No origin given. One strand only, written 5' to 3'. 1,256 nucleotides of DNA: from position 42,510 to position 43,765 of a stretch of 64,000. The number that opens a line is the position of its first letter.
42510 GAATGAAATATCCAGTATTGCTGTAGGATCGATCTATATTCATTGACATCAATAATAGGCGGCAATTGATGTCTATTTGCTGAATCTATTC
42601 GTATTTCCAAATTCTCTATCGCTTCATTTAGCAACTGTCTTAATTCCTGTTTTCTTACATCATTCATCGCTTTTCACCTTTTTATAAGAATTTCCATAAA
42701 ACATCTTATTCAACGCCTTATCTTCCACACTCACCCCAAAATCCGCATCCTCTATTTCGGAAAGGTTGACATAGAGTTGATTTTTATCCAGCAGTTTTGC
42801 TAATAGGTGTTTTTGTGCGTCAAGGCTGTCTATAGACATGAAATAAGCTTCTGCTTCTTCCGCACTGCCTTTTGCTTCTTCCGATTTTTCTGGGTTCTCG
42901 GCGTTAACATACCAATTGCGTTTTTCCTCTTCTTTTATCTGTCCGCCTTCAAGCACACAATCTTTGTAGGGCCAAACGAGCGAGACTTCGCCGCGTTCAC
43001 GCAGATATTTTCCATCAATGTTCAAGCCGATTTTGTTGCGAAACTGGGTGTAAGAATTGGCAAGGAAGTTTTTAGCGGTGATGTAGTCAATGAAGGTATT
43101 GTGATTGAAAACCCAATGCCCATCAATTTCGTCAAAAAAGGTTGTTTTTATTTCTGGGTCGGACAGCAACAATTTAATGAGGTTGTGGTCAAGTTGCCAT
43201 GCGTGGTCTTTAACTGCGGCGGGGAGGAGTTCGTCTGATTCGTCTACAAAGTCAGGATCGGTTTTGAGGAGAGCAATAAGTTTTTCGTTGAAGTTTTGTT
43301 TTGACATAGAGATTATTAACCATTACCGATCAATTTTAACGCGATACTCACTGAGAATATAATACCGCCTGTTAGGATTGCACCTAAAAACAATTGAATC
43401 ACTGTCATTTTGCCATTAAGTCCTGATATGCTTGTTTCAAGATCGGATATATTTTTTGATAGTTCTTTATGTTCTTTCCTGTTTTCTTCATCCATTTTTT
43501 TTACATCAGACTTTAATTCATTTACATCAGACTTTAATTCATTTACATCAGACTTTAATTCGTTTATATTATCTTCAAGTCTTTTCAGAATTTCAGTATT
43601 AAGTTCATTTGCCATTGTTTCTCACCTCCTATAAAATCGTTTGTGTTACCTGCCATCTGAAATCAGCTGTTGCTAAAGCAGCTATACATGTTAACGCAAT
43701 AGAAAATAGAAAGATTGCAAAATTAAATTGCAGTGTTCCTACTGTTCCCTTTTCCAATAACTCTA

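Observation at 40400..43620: Decayed type III R-M remnant flanking an intact HEPN(Rx4H)-like two-gene operon, a possible defence islet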

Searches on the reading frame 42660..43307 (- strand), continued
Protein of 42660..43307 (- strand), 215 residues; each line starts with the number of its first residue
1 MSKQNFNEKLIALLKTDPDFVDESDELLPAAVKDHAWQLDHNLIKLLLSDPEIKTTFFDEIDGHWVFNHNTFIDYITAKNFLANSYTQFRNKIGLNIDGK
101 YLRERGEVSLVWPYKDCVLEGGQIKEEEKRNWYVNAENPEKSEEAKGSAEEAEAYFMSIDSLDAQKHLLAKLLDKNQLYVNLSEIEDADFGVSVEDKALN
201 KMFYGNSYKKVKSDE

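Call 90: find_encoding_contigs(protein=P0291, flank=7000, max_places=2)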
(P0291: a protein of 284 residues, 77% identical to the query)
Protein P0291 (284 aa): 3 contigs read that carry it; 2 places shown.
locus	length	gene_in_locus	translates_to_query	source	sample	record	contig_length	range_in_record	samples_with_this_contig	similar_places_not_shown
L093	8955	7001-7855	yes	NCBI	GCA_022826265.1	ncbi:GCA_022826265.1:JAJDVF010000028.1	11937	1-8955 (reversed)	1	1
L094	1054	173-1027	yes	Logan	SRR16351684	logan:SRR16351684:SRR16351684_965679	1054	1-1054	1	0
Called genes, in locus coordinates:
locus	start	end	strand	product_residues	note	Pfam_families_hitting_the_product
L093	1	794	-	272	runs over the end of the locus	PF05721:PhyH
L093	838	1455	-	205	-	PF01583:APS_kinase, PF13238:AAA_18 (weak), PF13671:AAA_33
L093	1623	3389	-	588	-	PF01839:FG-GAP (faint), PF13517:FG-GAP_3, PF07593:UnbV_ASPIC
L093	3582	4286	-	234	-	-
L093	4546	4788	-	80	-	PF13453:Zn_ribbon_TFIIB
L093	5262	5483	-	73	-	PF00899:ThiF (weak)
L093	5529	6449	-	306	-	PF00581:Rhodanese, PF00899:ThiF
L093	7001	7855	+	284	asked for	PF12564:TypeIII_RM_meth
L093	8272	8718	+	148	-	-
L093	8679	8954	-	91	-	?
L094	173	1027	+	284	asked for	PF12564:TypeIII_RM_meth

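Call 101: search_protein_families(library=phrogs, proteins=[window:42660-43307:-, L091:7664-8389:+], max_evalue=0.01)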
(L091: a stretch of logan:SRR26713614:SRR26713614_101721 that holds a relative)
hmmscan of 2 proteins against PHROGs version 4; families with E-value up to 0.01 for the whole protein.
window:42660-43307:- (215 aa): 0 families

L091:7664-8389:+ (242 aa): 0 families

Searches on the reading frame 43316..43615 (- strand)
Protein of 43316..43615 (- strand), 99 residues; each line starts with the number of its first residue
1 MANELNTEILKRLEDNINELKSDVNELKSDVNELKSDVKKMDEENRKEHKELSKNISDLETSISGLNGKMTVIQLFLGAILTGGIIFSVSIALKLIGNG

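Call 3: search_protein_families(library=pfam, proteins=[window:43316-43615:-], max_evalue=1)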
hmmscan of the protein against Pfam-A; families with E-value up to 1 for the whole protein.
window:43316-43615:- (99 aa): 154 families (the best 25 are shown)
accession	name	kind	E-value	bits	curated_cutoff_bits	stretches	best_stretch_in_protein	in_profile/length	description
PF04728.18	LPP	-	6.3e-06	26.9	29.1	1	16-44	1-29/53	Lipoprotein leucine-zipper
PF07926.17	TPR_MLP1_2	-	6.9e-06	26.5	36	1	6-67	55-116/129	TPR/MLP1/MLP2-like protein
PF20667.3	Sec10_N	-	0.00022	21.7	27.4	1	9-71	4-66/118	Exocyst complex component Sec10, N-terminal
PF14282.11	FlxA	-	0.00022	21.7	26.3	1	12-63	14-65/101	FlxA-like protein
PF06810.17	Phage_scaffold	-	0.00025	21.5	35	1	3-60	37-94/170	Phage capsid assembly scaffolding protein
PF20400.3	BAR_4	-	0.0003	21.1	27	1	2-64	26-88/192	BAR-like domain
PF06005.17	ZapB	-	0.00031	21.6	31.5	1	6-69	2-68/71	Cell division protein ZapB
PF13012.11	MitMem_reg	-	0.00044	20.5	26.6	1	41-86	13-57/113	Maintenance of mitochondrial structure and function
PF03961.19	FapA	-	0.00056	20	31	1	5-75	154-224/272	Flagellar Assembly Protein A beta solenoid domain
PF21773.2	ODAD1_CC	-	0.00063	19.4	27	1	13-77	196-260/287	ODAD1 central coiled coil region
PF16326.10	ABC_tran_CTD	-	0.00076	20.1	32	1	43-71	4-32/69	ABC transporter C-terminal domain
PF25450.1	Rab11-FIP3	-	0.00089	20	31.9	1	10-57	56-103/125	Rab11-FIP3-like domain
PF23735.1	KIF9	-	0.00089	19.9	31.9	1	6-54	23-71/140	Kinesin-like protein KIF9 domain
PF05531.17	NPV_P10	-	0.00091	20.1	29.8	1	9-66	5-61/75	Nucleopolyhedrovirus P10 protein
PF02403.27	Seryl_tRNA_N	-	0.0012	19.5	28.2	1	6-71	27-98/108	Seryl-tRNA synthetase N-terminal domain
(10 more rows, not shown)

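Call 4: search_protein_families(library=padloc, proteins=[window:43316-43615:-], max_evalue=1)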
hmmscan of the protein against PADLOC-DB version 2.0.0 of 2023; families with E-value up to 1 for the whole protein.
window:43316-43615:- (99 aa): 50 families (the best 25 are shown)
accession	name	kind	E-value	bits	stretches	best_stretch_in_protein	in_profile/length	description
PDLC03865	LmuB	-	7.2e-05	19.1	1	7-68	698-754/1007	-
PDLC03859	LmuB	-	0.0001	19.7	1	8-69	426-489/611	-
PDLC02747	PbeC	-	0.00013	19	1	3-67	397-462/632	PbeC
PDLC03863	LmuB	-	0.00067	16.5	1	10-65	364-419/610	-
PDLC00519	JetC1|JetC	-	0.00069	15.9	1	7-64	394-451/1097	DUF3584 domain; MukB-like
PDLC03843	LeoC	-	0.00074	17.7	1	10-86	123-199/207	-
PDLC03864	LmuB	-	0.0013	15.3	1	7-63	403-468/657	-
PDLC02736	PbeC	-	0.0018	14.9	1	13-66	464-517/685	PbeC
PDLC01085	C3a181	-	0.002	16.1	1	11-81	77-139/226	Diadenylate cyclase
PDLC03841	LeoBC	-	0.0026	14.9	1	9-81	21-466/601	-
PDLC00006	DruC1|DruC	-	0.003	14.1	1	8-66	269-326/626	Unknown function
PDLC00503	JetC1|JetC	-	0.003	13.6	1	10-71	413-474/1146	DUF3584 domain; MukB-like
PDLC00249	LmuB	-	0.0033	14.2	1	3-49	372-418/565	AAA ATPase domain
PDLC04407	PDC-M09A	-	0.0036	14.9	1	6-56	42-93/282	-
PDLC00505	JetC1|JetC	-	0.0036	13.4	1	11-61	413-463/1118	DUF3584 domain; MukB-like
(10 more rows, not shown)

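Call 5: search_protein_families(library=ncbifam, proteins=[window:43316-43615:-], max_evalue=1)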
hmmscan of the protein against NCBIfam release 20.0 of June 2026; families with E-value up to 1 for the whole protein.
window:43316-43615:- (99 aa): 69 families (the best 25 are shown)
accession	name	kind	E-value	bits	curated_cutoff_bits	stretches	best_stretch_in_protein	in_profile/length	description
NF045487.1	ASRP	equivalog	4.5e-06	25.5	300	1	10-69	371-430/593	archaea-specific SMC-related protein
NF033928.1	alph_xenorhab_A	subfamily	3e-05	23.5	125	1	9-86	144-220/339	alpha-xenorhabdolysin family binary toxin subunit A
NF053525.1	thylo_ssr2422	subfamily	6.5e-05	23.3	38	1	1-43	1-44/77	ssr2422 family thylakoid membrane protein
NF040788.1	S-lay_SlaB_Mtsph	equivalog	0.0001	21.4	700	1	5-93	313-394/416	S-layer protein SlaB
NF038350.1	taxis_HmpF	equivalog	0.00033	19.1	200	1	8-77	466-531/553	pilus motility taxis protein HmpF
NF047515.1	SpiroCoCo_C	equivalog_domain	0.00057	19.1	125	1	6-74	164-231/313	SpiroCoCo family coiled-coil protein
NF033872.1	SidA_fam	subfamily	0.00064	18.7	60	1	11-97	255-345/379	T4SS effector SidA family protein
TIGR00414.1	serS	equivalog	0.0009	18.3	301.65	1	3-70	25-92/418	serine--tRNA ligase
TIGR04211.1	SH3_and_anchor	equivalog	0.0014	18.2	65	1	8-59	66-123/198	TIGR04211 family SH3 domain-containing protein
TIGR02169.1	SMC_prok_A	equivalog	0.0015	16.3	729.4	1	8-58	281-331/1165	chromosome segregation protein SMC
NF045780.1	TrlF_fam_ATP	equivalog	0.0017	17.1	350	1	6-73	461-528/944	TrlF family AAA-like ATPase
NF011925.1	PRK15396.1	subfamily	0.0019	18.4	108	1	11-55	28-72/78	major outer membrane lipoprotein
NF041034.1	Rad50_Sulf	equivalog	0.0023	15.9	1000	1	10-66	582-637/872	DNA double-strand break repair ATPase Rad50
TIGR02168.1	SMC_prok_B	equivalog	0.0025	15.6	567.35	1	11-61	340-393/1181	chromosome segregation protein SMC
NF047706.1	LIC12611_phage_tail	subfamily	0.0027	16.5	480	1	4-66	5-69/628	LIC12611 family phage tail protein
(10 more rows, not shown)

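Call 101: search_protein_families(library=phrogs, proteins=[window:43316-43615:-], max_evalue=0.01)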
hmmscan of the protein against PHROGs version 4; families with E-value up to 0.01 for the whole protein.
window:43316-43615:- (99 aa): 29 families (the best 25 are shown)
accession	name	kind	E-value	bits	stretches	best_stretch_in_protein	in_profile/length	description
phrog_25353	-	unknown function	9.9e-06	26.9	1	6-70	2-71/74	-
phrog_6631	-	unknown function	6.3e-05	23.6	1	3-66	41-107/251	-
phrog_16929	-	unknown function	8.1e-05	23.7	1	11-90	9-89/118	-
phrog_1193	-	other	0.00014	22.8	1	12-95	3-73/76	hemolysin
phrog_3556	-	unknown function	0.00027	21.1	1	11-90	177-261/276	-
phrog_473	-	head and packaging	0.00028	22.3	1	12-41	41-70/75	virion structural protein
phrog_19043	-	unknown function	0.0003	22.2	1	14-72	34-91/99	-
phrog_11754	-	unknown function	0.00057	20.5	1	4-79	20-94/191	-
phrog_937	-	other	0.00058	21.2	1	7-69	21-80/115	hemolysin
phrog_739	-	lysis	0.00065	20.9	1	10-67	29-86/122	Rz-like spanin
phrog_9105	-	unknown function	0.00069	20.4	1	7-78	94-166/190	-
phrog_8488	-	unknown function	0.00077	20.4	0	7-43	5-41/119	-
phrog_77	-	DNA, RNA and nucleotide metabolism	0.00078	19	1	10-66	660-727/967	SbcC-like subunit of palindrome specific endonuclease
phrog_167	-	tail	0.00081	18.2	1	12-75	201-270/1555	tail length tape measure protein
phrog_5553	-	unknown function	0.00095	20.4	1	8-73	7-68/114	-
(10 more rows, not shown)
